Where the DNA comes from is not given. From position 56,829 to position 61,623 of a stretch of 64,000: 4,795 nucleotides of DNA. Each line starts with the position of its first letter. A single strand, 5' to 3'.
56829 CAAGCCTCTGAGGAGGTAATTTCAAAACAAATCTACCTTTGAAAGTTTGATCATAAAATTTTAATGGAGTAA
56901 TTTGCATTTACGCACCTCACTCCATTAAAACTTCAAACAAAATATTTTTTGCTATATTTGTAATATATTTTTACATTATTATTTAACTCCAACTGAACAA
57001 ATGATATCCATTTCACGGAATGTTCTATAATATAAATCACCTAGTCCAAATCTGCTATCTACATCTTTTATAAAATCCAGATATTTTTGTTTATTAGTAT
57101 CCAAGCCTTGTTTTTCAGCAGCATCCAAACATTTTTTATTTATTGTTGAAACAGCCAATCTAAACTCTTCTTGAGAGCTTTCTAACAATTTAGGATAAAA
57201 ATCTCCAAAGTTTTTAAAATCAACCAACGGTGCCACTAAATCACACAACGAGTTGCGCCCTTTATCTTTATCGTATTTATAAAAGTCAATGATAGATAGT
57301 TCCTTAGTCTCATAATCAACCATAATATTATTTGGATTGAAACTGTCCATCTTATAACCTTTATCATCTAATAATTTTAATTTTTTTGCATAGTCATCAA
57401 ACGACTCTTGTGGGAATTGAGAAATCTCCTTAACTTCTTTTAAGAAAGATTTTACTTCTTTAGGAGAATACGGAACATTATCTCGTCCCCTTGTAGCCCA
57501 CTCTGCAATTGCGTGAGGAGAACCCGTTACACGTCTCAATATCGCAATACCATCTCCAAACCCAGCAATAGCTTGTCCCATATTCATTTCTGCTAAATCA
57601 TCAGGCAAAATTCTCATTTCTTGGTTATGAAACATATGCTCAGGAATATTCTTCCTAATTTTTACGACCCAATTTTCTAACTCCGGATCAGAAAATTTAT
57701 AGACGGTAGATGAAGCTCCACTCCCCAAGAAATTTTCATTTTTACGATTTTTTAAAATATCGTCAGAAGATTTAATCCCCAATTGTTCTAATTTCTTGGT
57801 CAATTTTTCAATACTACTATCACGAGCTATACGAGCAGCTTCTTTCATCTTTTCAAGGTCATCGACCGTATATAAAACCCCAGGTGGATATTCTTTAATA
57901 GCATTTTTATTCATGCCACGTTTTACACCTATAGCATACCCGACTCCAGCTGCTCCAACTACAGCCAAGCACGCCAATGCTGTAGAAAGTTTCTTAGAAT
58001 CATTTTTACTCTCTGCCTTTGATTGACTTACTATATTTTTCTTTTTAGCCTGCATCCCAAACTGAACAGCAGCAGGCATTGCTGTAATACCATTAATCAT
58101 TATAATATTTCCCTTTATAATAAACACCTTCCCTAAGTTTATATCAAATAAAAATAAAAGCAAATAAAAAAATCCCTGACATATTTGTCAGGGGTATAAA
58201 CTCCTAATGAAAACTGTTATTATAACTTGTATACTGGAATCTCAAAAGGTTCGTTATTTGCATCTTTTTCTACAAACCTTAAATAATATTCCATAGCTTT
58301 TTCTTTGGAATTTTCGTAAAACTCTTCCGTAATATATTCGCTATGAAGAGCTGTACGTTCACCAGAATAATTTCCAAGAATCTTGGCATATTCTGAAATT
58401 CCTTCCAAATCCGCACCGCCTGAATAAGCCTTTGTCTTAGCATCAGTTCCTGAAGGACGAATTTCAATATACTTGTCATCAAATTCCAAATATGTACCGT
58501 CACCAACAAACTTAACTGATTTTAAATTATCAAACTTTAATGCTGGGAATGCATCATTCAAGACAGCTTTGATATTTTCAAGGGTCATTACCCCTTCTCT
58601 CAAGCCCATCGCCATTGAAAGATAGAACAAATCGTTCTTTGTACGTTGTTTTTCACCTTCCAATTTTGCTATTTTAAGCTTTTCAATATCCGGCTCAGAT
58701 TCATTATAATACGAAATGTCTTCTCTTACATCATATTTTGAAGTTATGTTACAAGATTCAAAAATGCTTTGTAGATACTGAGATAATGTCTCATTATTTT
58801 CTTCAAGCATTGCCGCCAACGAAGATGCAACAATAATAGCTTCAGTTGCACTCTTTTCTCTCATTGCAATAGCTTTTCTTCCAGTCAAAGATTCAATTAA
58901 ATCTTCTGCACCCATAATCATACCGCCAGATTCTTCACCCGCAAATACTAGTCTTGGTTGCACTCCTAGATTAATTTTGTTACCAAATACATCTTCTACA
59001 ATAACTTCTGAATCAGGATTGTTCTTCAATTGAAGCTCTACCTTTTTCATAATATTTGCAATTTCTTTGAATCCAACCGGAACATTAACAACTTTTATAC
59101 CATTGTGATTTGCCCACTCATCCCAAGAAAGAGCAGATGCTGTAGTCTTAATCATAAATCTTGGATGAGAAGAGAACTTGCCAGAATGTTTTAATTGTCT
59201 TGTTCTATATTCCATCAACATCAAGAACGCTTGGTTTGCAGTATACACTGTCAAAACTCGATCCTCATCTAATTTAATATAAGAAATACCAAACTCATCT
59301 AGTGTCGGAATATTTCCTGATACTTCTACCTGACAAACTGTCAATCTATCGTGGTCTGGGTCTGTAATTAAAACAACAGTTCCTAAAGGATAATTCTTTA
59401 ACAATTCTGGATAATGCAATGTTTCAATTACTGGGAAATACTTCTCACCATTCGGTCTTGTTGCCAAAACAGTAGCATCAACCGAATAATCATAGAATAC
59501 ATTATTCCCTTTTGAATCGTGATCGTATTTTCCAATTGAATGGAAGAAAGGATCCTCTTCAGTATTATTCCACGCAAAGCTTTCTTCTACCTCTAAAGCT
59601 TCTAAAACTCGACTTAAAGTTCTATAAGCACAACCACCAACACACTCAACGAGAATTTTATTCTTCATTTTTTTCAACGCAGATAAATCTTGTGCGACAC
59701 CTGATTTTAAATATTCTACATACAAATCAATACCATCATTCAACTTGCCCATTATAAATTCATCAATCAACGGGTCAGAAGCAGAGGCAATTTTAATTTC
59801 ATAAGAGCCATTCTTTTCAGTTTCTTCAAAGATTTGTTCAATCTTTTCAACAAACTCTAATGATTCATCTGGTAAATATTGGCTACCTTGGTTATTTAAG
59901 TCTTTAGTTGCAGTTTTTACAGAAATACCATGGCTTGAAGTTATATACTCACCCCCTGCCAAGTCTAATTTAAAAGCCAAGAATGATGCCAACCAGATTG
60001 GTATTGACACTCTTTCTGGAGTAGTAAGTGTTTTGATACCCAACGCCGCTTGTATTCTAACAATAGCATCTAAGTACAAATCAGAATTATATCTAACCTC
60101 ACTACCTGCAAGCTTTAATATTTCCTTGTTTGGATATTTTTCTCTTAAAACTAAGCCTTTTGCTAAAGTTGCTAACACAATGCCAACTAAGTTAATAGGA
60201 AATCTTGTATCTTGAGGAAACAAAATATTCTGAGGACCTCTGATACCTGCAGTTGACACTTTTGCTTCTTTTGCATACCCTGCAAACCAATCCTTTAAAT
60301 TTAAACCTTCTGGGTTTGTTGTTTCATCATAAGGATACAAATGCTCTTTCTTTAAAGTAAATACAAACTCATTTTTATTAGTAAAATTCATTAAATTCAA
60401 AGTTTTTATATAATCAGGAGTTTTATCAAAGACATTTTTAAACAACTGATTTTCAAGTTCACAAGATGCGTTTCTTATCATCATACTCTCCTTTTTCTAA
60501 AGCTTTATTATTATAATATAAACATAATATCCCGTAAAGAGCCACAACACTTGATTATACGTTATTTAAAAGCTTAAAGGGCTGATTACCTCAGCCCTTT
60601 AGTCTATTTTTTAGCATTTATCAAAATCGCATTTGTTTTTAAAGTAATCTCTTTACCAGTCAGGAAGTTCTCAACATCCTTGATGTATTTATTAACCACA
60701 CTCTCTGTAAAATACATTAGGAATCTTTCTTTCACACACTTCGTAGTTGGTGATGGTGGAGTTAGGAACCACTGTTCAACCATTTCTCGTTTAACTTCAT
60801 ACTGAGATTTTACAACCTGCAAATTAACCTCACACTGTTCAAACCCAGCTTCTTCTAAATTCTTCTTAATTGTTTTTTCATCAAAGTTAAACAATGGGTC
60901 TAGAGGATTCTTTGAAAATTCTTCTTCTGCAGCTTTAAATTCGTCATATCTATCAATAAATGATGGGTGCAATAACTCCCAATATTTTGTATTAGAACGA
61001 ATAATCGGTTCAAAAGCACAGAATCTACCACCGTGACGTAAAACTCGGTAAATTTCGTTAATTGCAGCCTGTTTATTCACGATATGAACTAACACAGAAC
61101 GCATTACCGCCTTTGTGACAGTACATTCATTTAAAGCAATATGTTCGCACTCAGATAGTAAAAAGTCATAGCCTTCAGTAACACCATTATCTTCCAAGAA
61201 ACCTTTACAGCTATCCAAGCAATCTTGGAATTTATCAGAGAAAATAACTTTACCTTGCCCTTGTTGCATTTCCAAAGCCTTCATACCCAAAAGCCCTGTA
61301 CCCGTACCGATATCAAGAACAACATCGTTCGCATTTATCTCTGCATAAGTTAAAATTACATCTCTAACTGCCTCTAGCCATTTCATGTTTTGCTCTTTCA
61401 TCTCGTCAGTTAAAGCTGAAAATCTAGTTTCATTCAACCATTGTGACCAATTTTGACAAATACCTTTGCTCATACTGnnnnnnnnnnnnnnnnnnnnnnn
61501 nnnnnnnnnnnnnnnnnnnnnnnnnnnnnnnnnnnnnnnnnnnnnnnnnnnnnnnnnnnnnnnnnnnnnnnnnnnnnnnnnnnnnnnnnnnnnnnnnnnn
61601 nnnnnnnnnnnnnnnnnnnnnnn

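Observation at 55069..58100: Two-gene operon of a membrane-anchored eukaryotic-like kinase-fold protein and a 612-aa coiled-coil protein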

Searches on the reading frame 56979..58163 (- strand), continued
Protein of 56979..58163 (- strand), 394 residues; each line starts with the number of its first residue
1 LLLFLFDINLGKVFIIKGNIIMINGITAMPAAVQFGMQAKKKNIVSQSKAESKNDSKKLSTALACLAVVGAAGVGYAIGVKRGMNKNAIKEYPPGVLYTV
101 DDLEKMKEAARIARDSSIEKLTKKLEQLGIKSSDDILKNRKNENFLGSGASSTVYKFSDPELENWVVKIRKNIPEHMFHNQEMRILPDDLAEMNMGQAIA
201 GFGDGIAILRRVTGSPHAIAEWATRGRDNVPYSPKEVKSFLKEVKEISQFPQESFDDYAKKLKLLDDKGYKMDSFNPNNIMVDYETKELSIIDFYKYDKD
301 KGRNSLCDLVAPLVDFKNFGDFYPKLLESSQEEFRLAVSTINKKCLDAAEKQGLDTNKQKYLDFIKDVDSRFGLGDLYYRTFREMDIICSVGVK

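Call 73: find_related_loci(query=A4, collection=metagenome_contigs, flank=6000)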
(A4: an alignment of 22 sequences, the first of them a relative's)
Query A4 (373 aa) in metagenome_contigs; peptide patterns used: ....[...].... (x = any residue, [..] = any of these).
87 stretches matched a pattern; 17 encode a relative of the query (tblastn E <= 1e-3); 17 distinct loci.
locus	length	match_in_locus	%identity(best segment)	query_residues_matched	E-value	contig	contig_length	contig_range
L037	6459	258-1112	42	87-368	2e-73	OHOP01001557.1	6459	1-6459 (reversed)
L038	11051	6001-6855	42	87-368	2e-73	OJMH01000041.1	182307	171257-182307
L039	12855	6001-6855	42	87-368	4e-73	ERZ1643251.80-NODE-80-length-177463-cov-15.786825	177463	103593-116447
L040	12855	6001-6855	42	87-368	2e-72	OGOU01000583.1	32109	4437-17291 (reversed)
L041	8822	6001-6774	40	114-370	4e-60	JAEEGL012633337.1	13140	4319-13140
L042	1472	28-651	46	162-369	4e-61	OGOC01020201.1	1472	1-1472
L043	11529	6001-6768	40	96-352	2e-55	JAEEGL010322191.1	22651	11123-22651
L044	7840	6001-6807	43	102-369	7e-73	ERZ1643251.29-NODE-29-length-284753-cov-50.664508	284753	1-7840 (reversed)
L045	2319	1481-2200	36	113-361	5e-45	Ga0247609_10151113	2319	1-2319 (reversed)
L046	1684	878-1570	33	115-351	3e-44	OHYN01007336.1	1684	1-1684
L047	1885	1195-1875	33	115-347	9e-44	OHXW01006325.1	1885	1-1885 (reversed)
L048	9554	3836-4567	34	97-340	3e-40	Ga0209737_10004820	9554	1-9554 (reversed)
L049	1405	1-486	39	191-352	6e-37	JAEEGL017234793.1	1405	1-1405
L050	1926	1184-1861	32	115-347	2e-36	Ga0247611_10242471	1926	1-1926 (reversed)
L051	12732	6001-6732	32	121-351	3e-34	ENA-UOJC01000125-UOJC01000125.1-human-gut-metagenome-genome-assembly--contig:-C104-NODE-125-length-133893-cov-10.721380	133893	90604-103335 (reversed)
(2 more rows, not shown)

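Call 75: search_protein_families(library=pfam, proteins=[L043:5740-7911:+, L051:5581-6825:+, L035:7789-9261:-], max_evalue=0.01)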
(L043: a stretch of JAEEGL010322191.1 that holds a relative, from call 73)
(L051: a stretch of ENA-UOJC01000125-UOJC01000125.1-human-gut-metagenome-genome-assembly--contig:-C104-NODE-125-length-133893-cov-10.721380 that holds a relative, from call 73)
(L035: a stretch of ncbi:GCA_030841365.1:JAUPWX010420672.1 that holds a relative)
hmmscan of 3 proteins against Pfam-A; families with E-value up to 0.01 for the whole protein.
L043:5740-7911:+ (724 aa): 0 families

L051:5581-6825:+ (415 aa): 0 families

L035:7789-9261:- (490 aa): 2 families
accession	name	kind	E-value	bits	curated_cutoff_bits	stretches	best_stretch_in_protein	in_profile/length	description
PF14381.12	EDR1_CTR1_ARMC3_pept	-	1.1e-05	25.8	27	1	341-464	64-187/203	EDR1/CTR1/ARMC3, peptidase-like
PF01841.26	Transglut_core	-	8.2e-05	23.3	23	1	410-472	42-108/108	Transglutaminase-like superfamily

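Call 82: find_related_loci(query=A4, collection=viral_contigs, flank=6000)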
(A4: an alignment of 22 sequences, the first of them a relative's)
Query A4 (373 aa) in viral_contigs; peptide patterns used: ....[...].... (x = any residue, [..] = any of these).
3 stretches matched a pattern, but none encodes a relative of the query by tblastn (E <= 1e-3).

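Call 90: search_protein_families(library=ncbifam, alignment_id=A2, max_evalue=0.1)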
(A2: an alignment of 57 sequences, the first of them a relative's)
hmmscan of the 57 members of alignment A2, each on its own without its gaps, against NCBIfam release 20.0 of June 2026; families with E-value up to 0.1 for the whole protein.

A. member 1, P0001 (373 aa): 0 families

B. families by the number of members that match (of 57 scanned): 23 families
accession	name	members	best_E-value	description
NF002475.0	PRK01723.1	6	0.0013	3-deoxy-D-manno-octulosonic acid kinase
TIGR02385.1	RelE_StbE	2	0.044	type II toxin-antitoxin system mRNA interferase toxin, RelE/StbE family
NF041395.1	TranRegLrpA1_Halo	1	0.0024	HTH-type transcriptional regulator LrpA1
NF038151.1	lanthi_synth_III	1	0.0049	class III lanthionine synthetase LanKC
TIGR01687.1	moaD_arch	1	0.0075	MoaD family protein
TIGR03210.1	badI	1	0.0087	2-ketocyclohexanecarboxyl-CoA hydrolase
NF011550.0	PRK14981.1-1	1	0.0098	RNA polymerase Rpb4 family protein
NF011410.0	PRK14837.1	1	0.017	undecaprenyl pyrophosphate synthase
NF006930.0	PRK09415.1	1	0.018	RNA polymerase factor sigma C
NF046079.1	HAD_phos_BT0820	1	0.019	BT0820 family HAD-type phosphatase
NF006815.0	PRK09334.1-5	1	0.029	30S ribosomal protein S25e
NF011159.0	PRK14562.1-4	1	0.035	haloacid dehalogenase superfamily protein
TIGR02354.1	thiF_fam2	1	0.041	thiamine biosynthesis protein ThiF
TIGR01322.1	scrB_fam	1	0.042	sucrose-6-phosphate hydrolase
NF046062.1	citrull_CtlX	1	0.048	citrulline utilization hydrolase CtlX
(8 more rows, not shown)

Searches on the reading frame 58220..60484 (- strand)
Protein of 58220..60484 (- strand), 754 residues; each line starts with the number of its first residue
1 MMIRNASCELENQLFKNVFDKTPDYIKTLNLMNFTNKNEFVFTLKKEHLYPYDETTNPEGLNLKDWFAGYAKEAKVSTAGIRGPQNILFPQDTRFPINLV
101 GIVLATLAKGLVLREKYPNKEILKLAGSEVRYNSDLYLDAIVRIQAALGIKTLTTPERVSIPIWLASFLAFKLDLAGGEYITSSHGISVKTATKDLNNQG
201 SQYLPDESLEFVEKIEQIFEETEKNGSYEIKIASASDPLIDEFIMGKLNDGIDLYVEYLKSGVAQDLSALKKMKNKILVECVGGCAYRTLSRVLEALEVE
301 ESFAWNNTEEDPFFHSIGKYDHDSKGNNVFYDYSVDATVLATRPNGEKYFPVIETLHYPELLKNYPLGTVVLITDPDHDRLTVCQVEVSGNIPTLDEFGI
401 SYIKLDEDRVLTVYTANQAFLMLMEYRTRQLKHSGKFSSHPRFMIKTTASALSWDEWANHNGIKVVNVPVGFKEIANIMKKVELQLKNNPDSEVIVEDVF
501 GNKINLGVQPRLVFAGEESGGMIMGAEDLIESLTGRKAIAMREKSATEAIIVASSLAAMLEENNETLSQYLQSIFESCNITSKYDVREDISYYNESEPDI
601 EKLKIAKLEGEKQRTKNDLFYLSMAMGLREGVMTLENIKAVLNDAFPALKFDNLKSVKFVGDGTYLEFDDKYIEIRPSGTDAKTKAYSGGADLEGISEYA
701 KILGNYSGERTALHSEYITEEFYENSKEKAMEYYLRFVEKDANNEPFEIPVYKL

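Call 3: search_protein_families(library=pfam, proteins=[window:58220-60484:-], max_evalue=1)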
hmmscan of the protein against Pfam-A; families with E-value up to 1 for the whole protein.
window:58220-60484:- (754 aa): 4 families
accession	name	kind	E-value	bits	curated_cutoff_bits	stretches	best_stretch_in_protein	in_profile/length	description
PF02880.22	PGM_PMM_III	-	8.5e-09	36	20.7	1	420-576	6-113/115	Phosphoglucomutase/phosphomannomutase, alpha/beta/alpha domain III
PF02878.22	PGM_PMM_I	-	1.8e-06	28.1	22.5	1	97-223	18-135/138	Phosphoglucomutase/phosphomannomutase, alpha/beta/alpha domain I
PF02879.22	PGM_PMM_II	-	4e-05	24.5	29.3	1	255-316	3-60/103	Phosphoglucomutase/phosphomannomutase, alpha/beta/alpha domain II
PF01588.26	tRNA_bind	-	0.055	14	27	0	504-531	55-77/96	Putative tRNA binding domain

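Call 7: search_protein_families(library=ncbifam, proteins=[window:58220-60484:-], max_evalue=1)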
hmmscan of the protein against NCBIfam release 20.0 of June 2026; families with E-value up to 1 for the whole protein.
window:58220-60484:- (754 aa): 2 families
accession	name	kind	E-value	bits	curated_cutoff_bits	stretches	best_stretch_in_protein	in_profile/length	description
TIGR03990.1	Arch_GlmM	equivalog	1.2e-10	40.9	439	2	125-314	39-207/444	phosphoglucosamine mutase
TIGR01455.1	glmM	equivalog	6.9e-05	21.7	447.55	1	106-300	24-197/442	phosphoglucosamine mutase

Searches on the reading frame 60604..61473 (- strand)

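Call 3: search_protein_families(library=pfam, proteins=[window:60604-61473:-], max_evalue=1)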
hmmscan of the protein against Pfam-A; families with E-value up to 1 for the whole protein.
window:60604-61473:- (289 aa): 14 families
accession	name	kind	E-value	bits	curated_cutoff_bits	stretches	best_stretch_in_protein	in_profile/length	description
PF13847.12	Methyltransf_31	-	6e-11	42.7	27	1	47-161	2-125/145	Methyltransferase domain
PF13649.12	Methyltransf_25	-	3.9e-10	40.7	27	1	52-149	1-97/97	Methyltransferase domain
PF08241.18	Methyltransf_11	-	9.5e-10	39.4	21.2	1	53-152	1-94/95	Methyltransferase domain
PF01209.24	Ubie_methyltran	-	2.7e-09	37.2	20.1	1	43-215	42-217/233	ubiE/COQ5 methyltransferase family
PF08242.18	Methyltransf_12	-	8.6e-06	26.8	30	1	53-151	1-98/98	Methyltransferase domain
PF13489.12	Methyltransf_23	-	0.00013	22.2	27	1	34-212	7-160/164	Methyltransferase domain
PF05175.20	MTS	-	0.00038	20.6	23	1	46-106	29-87/170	Methyltransferase small domain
PF08704.16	GCD14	-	0.0013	18.9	26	1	39-164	31-155/247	tRNA methyltransferase complex GCD14 subunit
PF00398.26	RrnaAD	-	0.0051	16.4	24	1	28-68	10-50/263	Ribosomal RNA adenine dimethylase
PF05148.21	Methyltransf_8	-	0.0072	16.7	27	0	112-153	116-156/219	Hypothetical methyltransferase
PF06325.19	PrmA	-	0.0091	16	22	1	32-151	154-256/296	Ribosomal protein L11 methyltransferase (PrmA)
PF10294.15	Methyltransf_16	-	0.015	15.5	21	1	48-81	46-78/174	Lysine methyltransferase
PF01135.25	PCMT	-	0.022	14.9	20.3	1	39-93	64-118/210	Protein-L-isoaspartate(D-aspartate) O-methyltransferase (PCMT)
PF12847.13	Methyltransf_18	-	0.031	14.7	27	1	45-108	11-73/151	Methyltransferase domain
